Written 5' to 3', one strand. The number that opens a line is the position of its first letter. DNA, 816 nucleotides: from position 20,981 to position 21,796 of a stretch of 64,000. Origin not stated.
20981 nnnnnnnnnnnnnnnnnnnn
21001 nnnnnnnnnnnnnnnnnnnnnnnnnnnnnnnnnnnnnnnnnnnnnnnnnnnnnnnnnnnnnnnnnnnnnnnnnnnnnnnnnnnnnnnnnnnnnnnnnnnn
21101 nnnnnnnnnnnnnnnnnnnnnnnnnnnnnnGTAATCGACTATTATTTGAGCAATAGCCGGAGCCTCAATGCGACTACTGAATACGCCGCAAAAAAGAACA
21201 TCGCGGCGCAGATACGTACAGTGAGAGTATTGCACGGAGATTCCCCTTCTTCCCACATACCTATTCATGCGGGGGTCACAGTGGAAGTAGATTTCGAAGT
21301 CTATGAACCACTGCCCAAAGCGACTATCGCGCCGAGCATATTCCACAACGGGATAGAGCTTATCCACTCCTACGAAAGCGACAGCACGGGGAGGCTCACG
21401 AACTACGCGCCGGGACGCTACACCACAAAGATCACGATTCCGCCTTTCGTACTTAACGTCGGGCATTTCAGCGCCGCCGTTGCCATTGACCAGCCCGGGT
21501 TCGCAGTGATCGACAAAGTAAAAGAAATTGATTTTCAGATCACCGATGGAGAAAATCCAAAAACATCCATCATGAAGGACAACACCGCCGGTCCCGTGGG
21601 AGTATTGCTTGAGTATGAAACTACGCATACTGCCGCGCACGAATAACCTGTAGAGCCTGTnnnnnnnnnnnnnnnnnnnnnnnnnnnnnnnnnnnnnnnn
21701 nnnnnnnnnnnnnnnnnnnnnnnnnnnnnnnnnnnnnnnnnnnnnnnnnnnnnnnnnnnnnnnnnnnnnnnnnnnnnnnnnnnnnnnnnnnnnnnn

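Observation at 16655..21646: ABC exporter pair split by a GT-C-like membrane protein and a GT2+GtrA polyprenyl-P-sugar synthase; Wzt carries a C-terminal recognition-type domain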

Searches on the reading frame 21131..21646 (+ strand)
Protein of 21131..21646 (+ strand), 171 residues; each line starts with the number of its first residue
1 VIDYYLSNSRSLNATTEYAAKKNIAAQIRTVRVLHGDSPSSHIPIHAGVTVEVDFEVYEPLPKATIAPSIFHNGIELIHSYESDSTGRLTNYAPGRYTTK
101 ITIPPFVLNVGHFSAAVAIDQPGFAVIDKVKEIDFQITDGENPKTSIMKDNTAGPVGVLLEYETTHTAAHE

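Call 14: search_protein_families(library=pfam, proteins=[window:21131-21646:+], max_evalue=10)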
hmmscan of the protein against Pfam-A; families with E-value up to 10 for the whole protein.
window:21131-21646:+ (171 aa): 2 families
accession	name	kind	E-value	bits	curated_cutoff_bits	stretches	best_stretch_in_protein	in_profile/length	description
PF14524.12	Wzt_C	-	0.00021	21.8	30.4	1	25-130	9-121/143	Wzt C-terminal domain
PF08956.15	DUF1869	-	0.11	12.8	21.3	1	47-85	14-52/59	Domain of unknown function (DUF1869)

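Call 33: predict_structure(alignment_id=A2)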
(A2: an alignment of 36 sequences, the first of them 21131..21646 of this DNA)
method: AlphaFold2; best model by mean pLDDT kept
length: 171 residues; sequences in the alignment: 36
mean_pLDDT: 88.9   pTM: 0.83
mean pLDDT of the five models: 88.9, 88.6, 88.6, 88.5, 85.3
residues with pLDDT >= 90: 127; 70-90: 23; 50-70: 12; < 50: 9
segments of 3 or more residues with pLDDT < 50: 1-8
pLDDT, mean of each block of 10 residues (from residue 1): 48 92 97 96 93 98 97 93 94 98 92 96 96 92 70 76 87 44
secondary structure, 60 per line:
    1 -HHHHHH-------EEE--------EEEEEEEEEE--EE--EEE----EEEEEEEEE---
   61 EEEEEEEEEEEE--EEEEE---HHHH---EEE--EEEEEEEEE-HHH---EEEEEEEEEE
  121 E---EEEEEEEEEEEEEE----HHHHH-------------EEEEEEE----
elements in order: H2-7 E15-17 E26-35 E42-44 E49-57 E61-72 E75-79 H83-86 E90-92 E95-103 E111-121 E125-138 H143-147 E161-167
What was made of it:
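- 21173..21646 (+): wzt, C-terminal part: beta-sandwich carbohydrate-binding domain (CBD). AF2 pLDDT 88.9, all-beta (call 33).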

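Call 37: fold_search(model_id=the predicted structure, library=pdb)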
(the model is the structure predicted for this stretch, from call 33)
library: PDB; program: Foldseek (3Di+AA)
matches with E <= 10: 1354; with E <= 0.001: 56
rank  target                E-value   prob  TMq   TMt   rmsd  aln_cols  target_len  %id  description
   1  8dky_A                1.8e-07  1.00  0.65  0.76   4.3       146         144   16  Crystal structure of the Aquifex aeolicus Wzt Carbohydrate Binding Domain bound to 3-O-methyl-D-mannose (released 2022-09-21)
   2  6o14_B                2.0e-07  1.00  0.64  0.76   4.2       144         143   16  Crystal structure of the Aquifex aeolicus Wzt Carbohydrate Binding Domain (released 2020-01-15)
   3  8dku_A                3.2e-07  1.00  0.63  0.29   9.6       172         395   17  CryoEM structure of the A. aeolicus WzmWzt transporter bound to the native O antigen (released 2022-09-21)
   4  6o14_A                3.6e-07  1.00  0.65  0.76  12.7       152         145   15  Crystal structure of the Aquifex aeolicus Wzt Carbohydrate Binding Domain (released 2020-01-15)
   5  8dl0_A                9.5e-07  1.00  0.62  0.29   3.3       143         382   16  CryoEM structure of the nucleotide-free and open channel A.aeolicus WzmWzt transporter (released 2022-09-21)
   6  8dl0_C                2.1e-06  1.00  0.65  0.31   4.7       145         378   16  CryoEM structure of the nucleotide-free and open channel A.aeolicus WzmWzt transporter (released 2022-09-21)
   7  7k2t_A                2.1e-06  1.00  0.60  0.29   5.1       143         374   16  Mg2+/ATP-bound structure of the full-length WzmWzt O antigen ABC transporter in lipid nanodiscs (released 2021-01-13)
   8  8dne_C                3.4e-06  1.00  0.56  0.27   9.4       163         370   16  CryoEM structure of the A.aeolicus WzmWzt transporter bound to ATP (released 2022-09-21)
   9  7k2t_C                4.9e-06  1.00  0.54  0.27   9.6       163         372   16  Mg2+/ATP-bound structure of the full-length WzmWzt O antigen ABC transporter in lipid nanodiscs (released 2021-01-13)
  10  8dne_A                7.6e-06  1.00  0.56  0.27   5.2       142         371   17  CryoEM structure of the A.aeolicus WzmWzt transporter bound to ATP (released 2022-09-21)
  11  2r5o_B                2.2e-05  1.00  0.57  0.59   4.4       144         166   10  Crystal structure of the C-terminal domain of wzt (released 2007-12-25)
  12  5hno_A                2.8e-05  1.00  0.60  0.63   7.0       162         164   12  The structure of the kdo-capped saccharide binding subunit of the O-12 specific ABC transporter, Wzt (released 2016-03-09)
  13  5hno_C                2.8e-05  1.00  0.50  0.51   5.7       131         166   16  The structure of the kdo-capped saccharide binding subunit of the O-12 specific ABC transporter, Wzt (released 2016-03-09)
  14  2r5o_A                3.9e-05  1.00  0.58  0.59   4.2       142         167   10  Crystal structure of the C-terminal domain of wzt (released 2007-12-25)
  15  5hnp_B                3.9e-05  1.00  0.50  0.52   5.6       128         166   16  The structure of the kdo-capped saccharide binding subunit of the O-12 specific ABC transporter, Wzt (released 2016-03-09)
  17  5hno_B                6.1e-05  1.00  0.51  0.52   5.5       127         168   15  The structure of the kdo-capped saccharide binding subunit of the O-12 specific ABC transporter, Wzt (released 2016-03-09)
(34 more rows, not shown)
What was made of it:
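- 21173..21646 (+): Foldseek top 17 matches all Wzt CBDs: 8dky E=1.8e-7, TM 0.65/0.76; 2r5o; 5hno (call 37).
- On Wzm/Wzt O-antigen-type ABC exporter with carbohydrate-binding domain: Met by fold: the top 17 PDB matches are all Wzt CBDs (call 37) and the model has pLDDT 88.9 (call 33).
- The model is confident (call 33), and its top 17 PDB matches are all Wzt CBDs, including Aquifex CBD bound to 3-O-methyl-mannose (call 37).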
